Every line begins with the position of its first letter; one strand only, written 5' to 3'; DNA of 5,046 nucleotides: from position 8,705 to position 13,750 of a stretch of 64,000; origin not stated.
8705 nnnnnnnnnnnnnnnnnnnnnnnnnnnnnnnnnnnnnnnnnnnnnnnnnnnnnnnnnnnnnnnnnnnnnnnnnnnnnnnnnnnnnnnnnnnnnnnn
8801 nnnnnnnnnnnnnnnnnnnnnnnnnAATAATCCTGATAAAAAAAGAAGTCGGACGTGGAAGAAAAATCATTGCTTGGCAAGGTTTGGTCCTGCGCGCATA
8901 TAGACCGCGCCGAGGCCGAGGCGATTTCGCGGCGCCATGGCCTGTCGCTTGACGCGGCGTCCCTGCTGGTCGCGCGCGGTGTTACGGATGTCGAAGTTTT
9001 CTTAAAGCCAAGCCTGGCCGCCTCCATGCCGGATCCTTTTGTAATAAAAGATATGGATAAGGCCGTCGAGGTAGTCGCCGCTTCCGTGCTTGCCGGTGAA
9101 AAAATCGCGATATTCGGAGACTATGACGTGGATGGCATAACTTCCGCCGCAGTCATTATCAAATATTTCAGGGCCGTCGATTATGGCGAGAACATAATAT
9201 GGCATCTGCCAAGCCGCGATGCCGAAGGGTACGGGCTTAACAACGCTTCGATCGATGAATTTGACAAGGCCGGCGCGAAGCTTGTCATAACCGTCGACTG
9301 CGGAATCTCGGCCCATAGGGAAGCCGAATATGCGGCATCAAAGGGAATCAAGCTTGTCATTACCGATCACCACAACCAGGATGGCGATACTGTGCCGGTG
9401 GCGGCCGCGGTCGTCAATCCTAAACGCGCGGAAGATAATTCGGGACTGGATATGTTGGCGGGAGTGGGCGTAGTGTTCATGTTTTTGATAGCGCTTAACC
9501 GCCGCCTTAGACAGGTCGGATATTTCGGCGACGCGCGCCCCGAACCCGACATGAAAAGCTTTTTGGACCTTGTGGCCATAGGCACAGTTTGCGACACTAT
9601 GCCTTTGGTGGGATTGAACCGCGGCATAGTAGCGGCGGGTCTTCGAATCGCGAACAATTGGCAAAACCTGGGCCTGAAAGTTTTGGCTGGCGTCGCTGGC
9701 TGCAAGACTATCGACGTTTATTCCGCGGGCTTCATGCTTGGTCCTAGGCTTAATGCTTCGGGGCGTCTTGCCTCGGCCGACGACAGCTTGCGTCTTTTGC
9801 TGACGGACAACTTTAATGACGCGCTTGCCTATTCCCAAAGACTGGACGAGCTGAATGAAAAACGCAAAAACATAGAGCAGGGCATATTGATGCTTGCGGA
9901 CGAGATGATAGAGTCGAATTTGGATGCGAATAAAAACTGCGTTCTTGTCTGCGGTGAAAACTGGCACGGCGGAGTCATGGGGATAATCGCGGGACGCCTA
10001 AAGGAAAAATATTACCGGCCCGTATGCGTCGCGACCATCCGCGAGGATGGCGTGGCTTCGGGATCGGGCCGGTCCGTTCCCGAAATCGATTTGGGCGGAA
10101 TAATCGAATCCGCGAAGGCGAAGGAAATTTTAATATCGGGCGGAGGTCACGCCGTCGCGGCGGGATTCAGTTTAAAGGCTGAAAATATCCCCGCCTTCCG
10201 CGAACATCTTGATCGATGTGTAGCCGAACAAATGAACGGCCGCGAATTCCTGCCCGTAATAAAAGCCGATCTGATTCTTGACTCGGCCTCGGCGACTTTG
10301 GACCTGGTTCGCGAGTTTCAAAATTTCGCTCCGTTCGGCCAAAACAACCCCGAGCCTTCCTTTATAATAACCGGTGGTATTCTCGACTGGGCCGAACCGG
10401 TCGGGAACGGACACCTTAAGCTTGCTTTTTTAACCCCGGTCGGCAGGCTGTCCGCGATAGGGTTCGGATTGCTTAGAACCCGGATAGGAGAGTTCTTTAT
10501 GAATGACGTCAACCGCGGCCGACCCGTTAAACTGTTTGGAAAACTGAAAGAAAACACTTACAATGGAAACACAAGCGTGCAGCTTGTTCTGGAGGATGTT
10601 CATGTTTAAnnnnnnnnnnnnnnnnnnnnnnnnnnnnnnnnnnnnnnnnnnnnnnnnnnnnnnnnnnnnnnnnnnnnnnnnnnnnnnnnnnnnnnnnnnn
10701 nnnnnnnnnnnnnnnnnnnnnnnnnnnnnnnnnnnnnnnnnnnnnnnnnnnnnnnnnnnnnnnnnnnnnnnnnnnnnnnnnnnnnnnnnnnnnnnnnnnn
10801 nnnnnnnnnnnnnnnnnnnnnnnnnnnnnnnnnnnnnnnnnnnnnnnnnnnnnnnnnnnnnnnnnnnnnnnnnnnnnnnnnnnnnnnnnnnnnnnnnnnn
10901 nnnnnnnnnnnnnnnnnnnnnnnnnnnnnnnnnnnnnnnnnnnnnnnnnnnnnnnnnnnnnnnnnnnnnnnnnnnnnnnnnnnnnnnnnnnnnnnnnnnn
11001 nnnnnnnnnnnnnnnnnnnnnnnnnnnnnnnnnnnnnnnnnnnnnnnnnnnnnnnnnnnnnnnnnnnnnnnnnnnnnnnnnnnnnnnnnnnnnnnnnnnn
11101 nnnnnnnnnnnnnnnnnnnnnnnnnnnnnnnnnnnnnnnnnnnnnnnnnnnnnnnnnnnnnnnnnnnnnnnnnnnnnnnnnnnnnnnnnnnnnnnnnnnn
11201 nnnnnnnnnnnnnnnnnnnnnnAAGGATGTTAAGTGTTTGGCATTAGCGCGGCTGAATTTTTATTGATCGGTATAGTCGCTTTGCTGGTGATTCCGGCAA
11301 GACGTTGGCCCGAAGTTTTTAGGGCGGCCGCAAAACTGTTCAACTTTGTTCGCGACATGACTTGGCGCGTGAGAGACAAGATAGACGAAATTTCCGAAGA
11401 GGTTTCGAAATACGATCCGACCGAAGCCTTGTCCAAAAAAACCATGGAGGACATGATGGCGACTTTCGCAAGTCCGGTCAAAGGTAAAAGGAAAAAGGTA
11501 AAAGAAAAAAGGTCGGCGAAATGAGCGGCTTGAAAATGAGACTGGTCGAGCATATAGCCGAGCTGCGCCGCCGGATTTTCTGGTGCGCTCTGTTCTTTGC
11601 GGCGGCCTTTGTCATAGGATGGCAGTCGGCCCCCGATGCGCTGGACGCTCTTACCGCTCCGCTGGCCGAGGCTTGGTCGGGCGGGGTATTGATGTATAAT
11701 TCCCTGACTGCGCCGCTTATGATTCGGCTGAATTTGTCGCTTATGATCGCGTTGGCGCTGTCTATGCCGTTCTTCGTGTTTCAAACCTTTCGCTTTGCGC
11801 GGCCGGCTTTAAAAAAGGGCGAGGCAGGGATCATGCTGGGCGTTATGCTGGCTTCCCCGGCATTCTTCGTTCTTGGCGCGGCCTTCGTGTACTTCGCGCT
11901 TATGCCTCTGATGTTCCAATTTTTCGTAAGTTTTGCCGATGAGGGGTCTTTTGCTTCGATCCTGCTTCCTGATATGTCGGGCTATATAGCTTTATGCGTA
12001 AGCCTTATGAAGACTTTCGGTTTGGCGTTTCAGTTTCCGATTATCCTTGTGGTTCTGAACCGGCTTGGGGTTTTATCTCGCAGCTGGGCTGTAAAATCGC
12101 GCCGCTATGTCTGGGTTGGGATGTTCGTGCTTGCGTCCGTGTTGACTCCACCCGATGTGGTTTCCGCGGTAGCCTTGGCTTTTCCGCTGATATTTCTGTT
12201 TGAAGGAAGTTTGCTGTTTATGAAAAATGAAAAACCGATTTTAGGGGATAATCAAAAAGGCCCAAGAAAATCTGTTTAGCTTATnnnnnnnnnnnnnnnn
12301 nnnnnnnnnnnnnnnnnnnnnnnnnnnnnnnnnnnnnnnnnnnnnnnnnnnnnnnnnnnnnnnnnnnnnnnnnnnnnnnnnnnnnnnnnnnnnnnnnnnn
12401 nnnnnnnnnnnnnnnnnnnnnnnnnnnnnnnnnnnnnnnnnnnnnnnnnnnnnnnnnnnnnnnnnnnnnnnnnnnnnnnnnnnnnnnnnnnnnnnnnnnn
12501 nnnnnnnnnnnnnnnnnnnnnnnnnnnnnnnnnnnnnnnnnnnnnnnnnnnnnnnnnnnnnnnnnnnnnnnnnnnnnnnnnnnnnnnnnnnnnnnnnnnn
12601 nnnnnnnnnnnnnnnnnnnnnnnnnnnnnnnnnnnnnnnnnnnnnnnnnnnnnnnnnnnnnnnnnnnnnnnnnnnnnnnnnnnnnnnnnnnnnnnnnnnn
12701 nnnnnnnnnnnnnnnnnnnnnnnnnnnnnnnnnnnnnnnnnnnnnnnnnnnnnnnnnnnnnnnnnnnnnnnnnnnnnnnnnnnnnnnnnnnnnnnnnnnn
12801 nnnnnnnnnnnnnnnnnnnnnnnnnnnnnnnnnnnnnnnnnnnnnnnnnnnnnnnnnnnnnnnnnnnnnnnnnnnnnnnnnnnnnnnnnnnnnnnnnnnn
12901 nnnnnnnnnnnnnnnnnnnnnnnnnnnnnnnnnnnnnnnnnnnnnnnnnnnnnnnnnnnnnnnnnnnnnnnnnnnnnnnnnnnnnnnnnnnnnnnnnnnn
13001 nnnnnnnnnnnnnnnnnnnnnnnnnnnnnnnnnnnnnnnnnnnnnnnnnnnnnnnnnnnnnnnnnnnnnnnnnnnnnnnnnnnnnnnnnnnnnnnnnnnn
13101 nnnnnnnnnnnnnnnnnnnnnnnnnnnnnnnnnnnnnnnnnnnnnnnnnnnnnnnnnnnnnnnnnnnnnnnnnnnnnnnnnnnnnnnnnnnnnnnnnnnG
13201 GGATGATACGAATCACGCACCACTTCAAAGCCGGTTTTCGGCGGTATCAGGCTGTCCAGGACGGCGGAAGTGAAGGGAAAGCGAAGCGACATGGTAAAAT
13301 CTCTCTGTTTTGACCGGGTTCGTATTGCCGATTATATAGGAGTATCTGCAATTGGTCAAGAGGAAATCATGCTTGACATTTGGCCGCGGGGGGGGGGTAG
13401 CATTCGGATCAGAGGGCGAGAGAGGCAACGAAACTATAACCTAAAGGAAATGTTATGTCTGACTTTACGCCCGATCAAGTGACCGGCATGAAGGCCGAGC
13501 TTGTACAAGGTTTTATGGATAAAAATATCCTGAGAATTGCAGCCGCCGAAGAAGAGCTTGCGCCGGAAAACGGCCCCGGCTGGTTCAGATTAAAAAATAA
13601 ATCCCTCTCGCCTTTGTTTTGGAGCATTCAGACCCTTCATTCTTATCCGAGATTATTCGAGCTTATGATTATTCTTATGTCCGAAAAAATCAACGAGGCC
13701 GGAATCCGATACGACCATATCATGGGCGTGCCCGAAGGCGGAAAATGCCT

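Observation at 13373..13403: G10-tract promoter in front of housekeeping pyrE-pyrF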

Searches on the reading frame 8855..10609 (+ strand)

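Call 3: search_protein_families(library=pfam, proteins=[window:8855-10609:+])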
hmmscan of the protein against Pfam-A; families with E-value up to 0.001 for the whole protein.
window:8855-10609:+ (584 aa): 3 families
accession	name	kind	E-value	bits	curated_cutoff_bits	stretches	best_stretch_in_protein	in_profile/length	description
PF01368.27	DHH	-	1.7e-24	86.9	28.1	1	83-244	1-125/125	DHH family, N-terminal domain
PF17768.7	RecJ_OB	-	2.9e-19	69.5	27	1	472-581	2-107/107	RecJ OB domain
PF02272.25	DHHA1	-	8.4e-18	65.2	25.9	1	362-458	5-102/102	DHHA1 domain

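Call 4: search_protein_families(library=ncbifam, proteins=[window:8855-10609:+])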
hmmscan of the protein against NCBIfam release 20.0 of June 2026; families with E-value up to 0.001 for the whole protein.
window:8855-10609:+ (584 aa): 5 families
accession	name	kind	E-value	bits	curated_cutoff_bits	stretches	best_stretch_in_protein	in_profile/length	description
TIGR00644.1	recJ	equivalog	4.1e-155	517.2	396.9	1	34-581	5-545/546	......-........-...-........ exonuclease RecJ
NF008290.0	PRK11070.1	equivalog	2.8e-99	333.2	900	1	39-582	31-574/577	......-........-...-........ exonuclease RecJ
NF053576.1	RecJ_archaeal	equivalog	5.6e-26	91.4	360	2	299-459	290-452/452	RecJ family nuclease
NF040701.1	RecJ_Meth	equivalog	1.7e-11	43.5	550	1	82-217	8-133/449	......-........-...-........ exonuclease RecJ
NF053575.1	GAN_nuclease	exception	5.4e-11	41.8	850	2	67-224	10-158/467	GINS-associated RecJ family nuclease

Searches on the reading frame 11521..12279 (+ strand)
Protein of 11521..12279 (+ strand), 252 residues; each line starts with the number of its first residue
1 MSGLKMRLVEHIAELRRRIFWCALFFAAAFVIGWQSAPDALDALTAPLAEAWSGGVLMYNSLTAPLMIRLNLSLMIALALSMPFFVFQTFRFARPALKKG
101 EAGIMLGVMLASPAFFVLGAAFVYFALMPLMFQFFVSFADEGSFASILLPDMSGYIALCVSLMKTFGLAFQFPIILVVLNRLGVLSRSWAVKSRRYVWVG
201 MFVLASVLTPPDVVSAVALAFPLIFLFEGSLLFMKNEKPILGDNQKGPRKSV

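Call 3: search_protein_families(library=pfam, proteins=[window:11521-12279:+])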
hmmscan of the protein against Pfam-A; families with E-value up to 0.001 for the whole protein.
window:11521-12279:+ (252 aa): 1 family
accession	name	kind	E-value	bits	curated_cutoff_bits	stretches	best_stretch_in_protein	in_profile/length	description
PF00902.23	TatC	-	6.5e-54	183.3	25.1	1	10-222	1-208/208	Sec-independent protein translocase protein (TatC)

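Call 4: search_protein_families(library=ncbifam, proteins=[window:11521-12279:+])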
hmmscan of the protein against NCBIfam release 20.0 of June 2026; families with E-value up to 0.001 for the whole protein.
window:11521-12279:+ (252 aa): 3 families
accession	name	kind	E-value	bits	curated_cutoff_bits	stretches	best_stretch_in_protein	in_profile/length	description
TIGR00945.1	tatC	equivalog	1.2e-49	169.2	132.7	1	8-227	1-215/215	twin-arginine translocase subunit TatC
TIGR01912.1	TatC-Arch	equivalog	3.4e-42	144.7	192.6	1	11-235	5-230/234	Sec-independent protein translocase TatC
NF008174.0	PRK10921.1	equivalog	6.5e-37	127.5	432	1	8-234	9-233/258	Sec-independent protein translocase subunit TatC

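Call 39: find_encoding_contigs(protein=window:11521-12279:+, flank=10000, max_places=10)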
Protein window:11521-12279:+ (252 aa): 2 contigs read that carry it; 1 place shown.
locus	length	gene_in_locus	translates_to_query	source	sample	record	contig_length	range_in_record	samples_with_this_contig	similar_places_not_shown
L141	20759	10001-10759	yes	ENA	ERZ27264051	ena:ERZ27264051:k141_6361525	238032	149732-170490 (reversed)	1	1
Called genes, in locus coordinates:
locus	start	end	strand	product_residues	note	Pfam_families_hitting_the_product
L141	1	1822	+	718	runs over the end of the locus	PF17854:FtsK_alpha, PF01580:FtsK_SpoIIIE, PF09397:FtsK_gamma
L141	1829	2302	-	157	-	PF00226:DnaJ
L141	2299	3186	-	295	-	PF02899:Phage_int_SAM_1, PF00589:Phage_integrase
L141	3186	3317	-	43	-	-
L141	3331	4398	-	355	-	PF03739:LptF_LptG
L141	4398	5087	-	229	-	PF00970:FAD_binding_6 (weak), PF00175:NAD_binding_1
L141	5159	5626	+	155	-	PF03449:GreA_GreB_N, PF01272:GreA_GreB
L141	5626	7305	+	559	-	PF02518:HATPase_c, PF13589:HATPase_c_3, PF01119:DNA_mis_repair, PF08676:MutL_C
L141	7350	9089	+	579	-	PF01368:DHH, PF02272:DHHA1, PF17768:RecJ_OB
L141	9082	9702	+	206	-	PF03548:LolA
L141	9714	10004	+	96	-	PF02416:TatA_B_E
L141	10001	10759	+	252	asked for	PF00902:TatC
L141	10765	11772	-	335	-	PF13356:Arm-DNA-bind_3 (weak), PF22022:Phage_int_M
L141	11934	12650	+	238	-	PF00156:Pribosyltran (faint)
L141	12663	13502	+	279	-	PF00215:OMPdecase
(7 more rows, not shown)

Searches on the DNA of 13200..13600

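Call 62: search_rna_families(source=window, start=13200, end=13600, threshold=evalue, max_evalue=10, show_alignments=2)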
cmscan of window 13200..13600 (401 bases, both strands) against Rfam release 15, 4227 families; matches with E-value up to 10: 1.
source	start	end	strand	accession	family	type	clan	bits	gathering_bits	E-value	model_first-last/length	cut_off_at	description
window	13307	13422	-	RF01986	ZEB2_AS1_3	Gene; lncRNA;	-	12.3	55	3.1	1-100/100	no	ZEB2 antisense RNA 1 conserved region 3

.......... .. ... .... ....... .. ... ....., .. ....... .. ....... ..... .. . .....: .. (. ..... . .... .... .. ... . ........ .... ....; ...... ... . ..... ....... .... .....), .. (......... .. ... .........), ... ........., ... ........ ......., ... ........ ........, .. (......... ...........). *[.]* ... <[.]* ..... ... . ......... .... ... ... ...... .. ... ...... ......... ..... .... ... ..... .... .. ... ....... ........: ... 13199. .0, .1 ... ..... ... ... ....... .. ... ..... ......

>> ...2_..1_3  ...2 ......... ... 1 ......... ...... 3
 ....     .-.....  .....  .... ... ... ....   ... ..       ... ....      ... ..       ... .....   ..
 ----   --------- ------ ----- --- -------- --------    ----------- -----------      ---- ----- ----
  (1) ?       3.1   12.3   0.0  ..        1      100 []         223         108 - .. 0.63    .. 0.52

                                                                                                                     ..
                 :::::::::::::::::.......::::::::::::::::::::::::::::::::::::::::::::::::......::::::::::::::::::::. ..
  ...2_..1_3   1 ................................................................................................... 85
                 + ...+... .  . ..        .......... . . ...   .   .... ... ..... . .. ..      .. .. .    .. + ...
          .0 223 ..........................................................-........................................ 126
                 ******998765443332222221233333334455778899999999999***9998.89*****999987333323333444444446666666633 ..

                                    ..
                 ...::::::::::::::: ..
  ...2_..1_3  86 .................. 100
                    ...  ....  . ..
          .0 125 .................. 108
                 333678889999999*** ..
